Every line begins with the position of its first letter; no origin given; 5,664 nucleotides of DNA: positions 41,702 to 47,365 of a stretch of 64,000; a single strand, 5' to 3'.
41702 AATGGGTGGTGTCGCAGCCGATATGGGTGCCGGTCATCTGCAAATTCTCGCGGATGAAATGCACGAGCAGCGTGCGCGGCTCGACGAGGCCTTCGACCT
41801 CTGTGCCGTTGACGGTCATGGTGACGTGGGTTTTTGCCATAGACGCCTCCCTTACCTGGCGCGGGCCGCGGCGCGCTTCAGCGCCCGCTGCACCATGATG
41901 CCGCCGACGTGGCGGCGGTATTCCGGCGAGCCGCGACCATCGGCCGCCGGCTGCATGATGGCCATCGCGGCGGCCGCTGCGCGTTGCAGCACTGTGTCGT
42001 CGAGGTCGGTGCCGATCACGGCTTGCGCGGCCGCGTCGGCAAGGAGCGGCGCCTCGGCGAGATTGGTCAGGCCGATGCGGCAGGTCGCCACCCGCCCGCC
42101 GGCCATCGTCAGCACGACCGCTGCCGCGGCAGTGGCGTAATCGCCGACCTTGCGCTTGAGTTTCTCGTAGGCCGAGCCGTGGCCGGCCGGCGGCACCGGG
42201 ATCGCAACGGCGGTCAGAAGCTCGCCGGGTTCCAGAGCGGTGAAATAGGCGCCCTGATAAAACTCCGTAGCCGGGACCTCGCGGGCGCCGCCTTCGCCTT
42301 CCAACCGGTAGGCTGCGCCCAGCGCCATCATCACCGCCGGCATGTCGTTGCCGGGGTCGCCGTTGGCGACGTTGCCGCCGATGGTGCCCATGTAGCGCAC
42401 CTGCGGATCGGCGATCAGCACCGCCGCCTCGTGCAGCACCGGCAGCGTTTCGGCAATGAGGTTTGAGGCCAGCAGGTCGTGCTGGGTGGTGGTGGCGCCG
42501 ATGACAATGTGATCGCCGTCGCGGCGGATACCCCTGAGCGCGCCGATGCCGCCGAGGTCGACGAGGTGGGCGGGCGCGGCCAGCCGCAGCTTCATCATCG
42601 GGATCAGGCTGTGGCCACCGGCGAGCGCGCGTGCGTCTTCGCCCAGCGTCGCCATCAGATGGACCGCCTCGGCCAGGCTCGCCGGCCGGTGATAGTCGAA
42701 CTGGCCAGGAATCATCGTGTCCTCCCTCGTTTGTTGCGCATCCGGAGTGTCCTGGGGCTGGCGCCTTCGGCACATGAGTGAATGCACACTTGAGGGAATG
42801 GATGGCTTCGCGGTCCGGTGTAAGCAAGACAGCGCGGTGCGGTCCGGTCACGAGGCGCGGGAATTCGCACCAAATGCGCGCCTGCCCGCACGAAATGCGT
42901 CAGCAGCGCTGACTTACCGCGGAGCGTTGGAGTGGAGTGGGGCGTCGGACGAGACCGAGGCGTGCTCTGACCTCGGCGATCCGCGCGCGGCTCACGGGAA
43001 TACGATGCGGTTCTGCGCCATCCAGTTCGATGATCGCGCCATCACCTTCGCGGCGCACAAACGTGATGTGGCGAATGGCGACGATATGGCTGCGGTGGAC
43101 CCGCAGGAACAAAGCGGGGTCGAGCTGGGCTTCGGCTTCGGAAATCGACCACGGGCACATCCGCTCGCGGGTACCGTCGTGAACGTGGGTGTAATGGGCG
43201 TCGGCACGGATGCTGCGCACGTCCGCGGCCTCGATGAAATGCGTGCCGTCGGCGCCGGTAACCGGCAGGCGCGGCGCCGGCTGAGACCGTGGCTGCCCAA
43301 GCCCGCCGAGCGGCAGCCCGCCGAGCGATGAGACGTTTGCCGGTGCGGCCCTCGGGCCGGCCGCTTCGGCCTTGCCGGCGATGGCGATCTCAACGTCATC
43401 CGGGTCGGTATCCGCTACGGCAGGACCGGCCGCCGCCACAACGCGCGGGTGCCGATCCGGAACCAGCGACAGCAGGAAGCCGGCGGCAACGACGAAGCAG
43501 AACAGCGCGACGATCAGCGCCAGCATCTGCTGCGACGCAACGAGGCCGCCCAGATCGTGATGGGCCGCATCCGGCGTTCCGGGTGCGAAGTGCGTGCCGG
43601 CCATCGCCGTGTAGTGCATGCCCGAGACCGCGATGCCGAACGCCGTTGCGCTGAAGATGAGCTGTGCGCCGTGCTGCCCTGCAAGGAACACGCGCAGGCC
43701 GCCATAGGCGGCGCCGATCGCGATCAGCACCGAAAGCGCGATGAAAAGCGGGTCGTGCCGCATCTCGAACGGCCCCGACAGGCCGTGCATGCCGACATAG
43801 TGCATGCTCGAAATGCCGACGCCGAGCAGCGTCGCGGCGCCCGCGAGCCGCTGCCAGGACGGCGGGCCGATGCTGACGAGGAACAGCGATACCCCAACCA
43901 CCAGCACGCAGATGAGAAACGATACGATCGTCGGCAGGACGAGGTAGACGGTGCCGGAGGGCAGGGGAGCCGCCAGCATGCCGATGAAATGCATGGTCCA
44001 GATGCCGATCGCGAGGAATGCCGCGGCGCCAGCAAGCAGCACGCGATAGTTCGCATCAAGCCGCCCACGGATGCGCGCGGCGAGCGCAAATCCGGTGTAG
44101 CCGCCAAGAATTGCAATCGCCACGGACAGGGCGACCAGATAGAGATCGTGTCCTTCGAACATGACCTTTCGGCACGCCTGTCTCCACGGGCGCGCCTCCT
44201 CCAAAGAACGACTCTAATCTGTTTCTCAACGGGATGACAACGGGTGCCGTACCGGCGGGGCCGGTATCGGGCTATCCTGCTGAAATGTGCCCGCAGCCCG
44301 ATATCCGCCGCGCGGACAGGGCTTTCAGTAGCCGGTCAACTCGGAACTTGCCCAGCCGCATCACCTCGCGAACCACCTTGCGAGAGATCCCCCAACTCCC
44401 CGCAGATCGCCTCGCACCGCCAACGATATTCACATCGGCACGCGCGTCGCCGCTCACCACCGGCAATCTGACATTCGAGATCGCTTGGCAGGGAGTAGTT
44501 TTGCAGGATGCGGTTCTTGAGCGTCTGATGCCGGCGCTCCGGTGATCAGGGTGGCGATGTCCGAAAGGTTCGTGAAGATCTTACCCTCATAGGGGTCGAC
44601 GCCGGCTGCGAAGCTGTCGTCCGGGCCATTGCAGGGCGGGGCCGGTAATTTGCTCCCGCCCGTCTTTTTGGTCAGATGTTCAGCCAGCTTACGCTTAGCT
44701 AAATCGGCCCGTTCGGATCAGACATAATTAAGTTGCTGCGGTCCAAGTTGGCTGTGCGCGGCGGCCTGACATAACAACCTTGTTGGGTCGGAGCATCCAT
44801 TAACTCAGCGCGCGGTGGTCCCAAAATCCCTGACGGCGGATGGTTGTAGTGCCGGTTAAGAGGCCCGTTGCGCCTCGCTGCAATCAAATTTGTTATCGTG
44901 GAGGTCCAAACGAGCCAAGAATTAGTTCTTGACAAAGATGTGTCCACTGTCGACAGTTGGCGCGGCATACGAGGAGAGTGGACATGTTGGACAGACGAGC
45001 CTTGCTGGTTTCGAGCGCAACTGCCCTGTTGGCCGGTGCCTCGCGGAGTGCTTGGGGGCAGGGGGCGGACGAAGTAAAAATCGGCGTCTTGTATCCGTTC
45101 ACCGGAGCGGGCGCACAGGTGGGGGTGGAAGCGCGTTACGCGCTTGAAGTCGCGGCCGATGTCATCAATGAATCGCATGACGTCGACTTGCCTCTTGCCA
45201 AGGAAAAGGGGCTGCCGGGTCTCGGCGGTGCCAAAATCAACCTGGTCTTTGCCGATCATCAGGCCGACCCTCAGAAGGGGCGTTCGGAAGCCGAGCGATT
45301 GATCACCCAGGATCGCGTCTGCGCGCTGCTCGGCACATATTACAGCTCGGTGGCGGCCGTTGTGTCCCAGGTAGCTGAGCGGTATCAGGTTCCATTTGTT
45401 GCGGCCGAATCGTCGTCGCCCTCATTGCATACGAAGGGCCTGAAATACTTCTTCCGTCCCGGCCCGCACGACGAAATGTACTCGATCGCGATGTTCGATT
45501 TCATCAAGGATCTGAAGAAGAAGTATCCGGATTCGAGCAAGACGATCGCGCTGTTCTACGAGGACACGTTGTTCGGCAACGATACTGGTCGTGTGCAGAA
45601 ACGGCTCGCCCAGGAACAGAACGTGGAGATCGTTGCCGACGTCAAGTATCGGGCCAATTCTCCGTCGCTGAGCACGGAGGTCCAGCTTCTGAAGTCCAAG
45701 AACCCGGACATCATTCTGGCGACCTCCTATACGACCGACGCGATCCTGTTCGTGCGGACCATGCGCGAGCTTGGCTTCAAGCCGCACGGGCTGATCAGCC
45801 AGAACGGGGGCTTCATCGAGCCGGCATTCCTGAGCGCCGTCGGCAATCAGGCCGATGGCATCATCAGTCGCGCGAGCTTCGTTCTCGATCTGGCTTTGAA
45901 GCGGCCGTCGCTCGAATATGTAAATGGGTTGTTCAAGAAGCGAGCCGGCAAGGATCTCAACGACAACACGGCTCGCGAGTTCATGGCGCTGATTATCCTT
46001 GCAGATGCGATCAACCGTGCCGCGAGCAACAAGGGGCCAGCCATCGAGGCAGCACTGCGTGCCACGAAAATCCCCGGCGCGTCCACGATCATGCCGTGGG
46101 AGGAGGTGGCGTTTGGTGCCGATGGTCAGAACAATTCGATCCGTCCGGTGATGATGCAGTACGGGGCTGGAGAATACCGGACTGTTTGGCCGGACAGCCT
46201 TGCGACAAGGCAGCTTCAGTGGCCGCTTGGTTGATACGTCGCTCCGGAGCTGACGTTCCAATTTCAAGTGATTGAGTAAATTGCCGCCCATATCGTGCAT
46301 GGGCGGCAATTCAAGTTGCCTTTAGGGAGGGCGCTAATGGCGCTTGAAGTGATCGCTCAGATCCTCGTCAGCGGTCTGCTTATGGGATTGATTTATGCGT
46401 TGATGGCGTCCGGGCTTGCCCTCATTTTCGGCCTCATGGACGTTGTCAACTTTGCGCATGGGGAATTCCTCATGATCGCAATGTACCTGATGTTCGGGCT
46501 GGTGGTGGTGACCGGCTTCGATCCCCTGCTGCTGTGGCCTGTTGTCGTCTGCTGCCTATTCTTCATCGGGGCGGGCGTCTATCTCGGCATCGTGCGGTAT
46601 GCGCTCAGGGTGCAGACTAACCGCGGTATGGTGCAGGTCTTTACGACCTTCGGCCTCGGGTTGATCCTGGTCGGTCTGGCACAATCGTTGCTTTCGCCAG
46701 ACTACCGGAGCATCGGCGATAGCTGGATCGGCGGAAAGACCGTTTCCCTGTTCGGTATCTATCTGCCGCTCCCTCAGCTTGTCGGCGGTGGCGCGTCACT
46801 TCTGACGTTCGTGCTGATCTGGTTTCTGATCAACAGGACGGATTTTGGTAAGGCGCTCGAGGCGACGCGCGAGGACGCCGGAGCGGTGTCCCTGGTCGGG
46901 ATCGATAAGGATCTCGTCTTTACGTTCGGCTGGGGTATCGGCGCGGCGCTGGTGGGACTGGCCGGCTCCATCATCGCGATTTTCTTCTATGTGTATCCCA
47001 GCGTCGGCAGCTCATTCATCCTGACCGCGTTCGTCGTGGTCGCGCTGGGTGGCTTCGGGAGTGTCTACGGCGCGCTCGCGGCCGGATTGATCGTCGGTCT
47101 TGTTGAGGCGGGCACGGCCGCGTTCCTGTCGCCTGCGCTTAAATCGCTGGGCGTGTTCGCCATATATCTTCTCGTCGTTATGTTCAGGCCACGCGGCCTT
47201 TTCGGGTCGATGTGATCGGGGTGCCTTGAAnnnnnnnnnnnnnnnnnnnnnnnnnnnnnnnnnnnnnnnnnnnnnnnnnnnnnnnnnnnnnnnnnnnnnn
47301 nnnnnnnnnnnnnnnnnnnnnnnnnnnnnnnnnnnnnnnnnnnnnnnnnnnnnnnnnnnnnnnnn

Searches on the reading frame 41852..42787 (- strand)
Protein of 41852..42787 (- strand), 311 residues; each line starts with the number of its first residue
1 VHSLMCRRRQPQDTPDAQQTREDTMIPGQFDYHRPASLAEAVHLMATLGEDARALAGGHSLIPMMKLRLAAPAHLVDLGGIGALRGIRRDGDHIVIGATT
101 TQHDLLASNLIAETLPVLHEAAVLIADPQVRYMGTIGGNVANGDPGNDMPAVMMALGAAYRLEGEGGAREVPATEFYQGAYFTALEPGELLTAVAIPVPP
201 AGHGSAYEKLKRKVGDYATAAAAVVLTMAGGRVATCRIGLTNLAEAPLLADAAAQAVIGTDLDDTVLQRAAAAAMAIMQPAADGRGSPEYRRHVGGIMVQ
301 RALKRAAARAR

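Call 27: search_protein_families(library=pfam, proteins=[window:41852-42787:-], max_evalue=0.001)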
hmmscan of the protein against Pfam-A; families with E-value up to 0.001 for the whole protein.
window:41852-42787:- (311 aa): 2 families
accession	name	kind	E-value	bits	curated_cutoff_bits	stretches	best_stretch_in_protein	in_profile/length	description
PF00941.27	FAD_binding_5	-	2.9e-54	183.9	27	1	29-198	2-169/170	FAD binding domain in molybdopterin dehydrogenase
PF03450.22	CO_deh_flav_C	-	1.2e-24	86.8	25.5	1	206-305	2-101/102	CO dehydrogenase flavoprotein C-terminal domain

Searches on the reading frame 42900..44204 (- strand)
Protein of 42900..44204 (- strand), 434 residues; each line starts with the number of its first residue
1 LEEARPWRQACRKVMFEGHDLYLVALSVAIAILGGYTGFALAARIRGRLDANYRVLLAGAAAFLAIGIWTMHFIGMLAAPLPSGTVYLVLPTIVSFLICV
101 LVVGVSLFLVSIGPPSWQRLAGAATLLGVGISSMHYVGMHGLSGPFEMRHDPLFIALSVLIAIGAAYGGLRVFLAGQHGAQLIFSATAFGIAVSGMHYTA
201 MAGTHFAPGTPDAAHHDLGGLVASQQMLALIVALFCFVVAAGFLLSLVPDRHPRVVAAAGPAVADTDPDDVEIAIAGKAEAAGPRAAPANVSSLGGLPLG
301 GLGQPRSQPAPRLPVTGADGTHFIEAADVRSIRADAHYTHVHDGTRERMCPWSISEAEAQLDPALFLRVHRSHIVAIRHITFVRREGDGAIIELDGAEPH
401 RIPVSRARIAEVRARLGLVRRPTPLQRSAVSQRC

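Call 27: search_protein_families(library=pfam, proteins=[window:42900-44204:-], max_evalue=0.001)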
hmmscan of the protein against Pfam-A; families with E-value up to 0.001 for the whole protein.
window:42900-44204:- (434 aa): 2 families
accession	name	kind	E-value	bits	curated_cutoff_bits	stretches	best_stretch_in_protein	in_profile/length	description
PF03707.21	MHYT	-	1.7e-37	127.6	21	3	66-123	2-59/59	Bacterial signalling protein N terminal repeat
PF04397.21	LytTR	-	5.4e-17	62.3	22.6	1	320-416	2-97/98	LytTr DNA-binding domain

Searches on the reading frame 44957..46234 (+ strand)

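Call 27: search_protein_families(library=pfam, proteins=[window:44957-46234:+], max_evalue=0.001)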
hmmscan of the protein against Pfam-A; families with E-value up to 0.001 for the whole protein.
window:44957-46234:+ (425 aa): 3 families
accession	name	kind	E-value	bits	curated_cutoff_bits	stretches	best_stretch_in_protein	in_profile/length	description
PF13458.12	Peripla_BP_6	-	7e-51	174.3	31.7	1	39-391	1-328/343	Periplasmic binding protein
PF01094.35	ANF_receptor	-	2.3e-18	66.8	25.4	1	89-367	20-320/353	Receptor family ligand binding region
PF13433.12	Peripla_BP_5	-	8.9e-17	61.7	27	1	40-372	1-311/363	Periplasmic binding protein domain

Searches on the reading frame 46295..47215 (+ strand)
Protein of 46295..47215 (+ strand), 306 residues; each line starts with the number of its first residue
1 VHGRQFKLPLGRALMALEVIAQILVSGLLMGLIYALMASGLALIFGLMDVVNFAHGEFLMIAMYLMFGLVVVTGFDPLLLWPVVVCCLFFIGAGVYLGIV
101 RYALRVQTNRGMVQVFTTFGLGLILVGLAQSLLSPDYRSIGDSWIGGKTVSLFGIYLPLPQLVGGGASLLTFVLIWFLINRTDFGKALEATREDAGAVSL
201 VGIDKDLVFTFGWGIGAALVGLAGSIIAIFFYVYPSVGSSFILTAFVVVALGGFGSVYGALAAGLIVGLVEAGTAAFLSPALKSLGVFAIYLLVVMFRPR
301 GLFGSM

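Call 27: search_protein_families(library=pfam, proteins=[window:46295-47215:+], max_evalue=0.001)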
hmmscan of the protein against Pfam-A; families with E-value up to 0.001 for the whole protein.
window:46295-47215:+ (306 aa): 1 family
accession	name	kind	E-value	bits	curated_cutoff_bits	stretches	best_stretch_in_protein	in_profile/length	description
PF02653.21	BPD_transp_2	-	9.4e-31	107.4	26.8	1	24-295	2-268/269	Branched-chain amino acid transport system / permease component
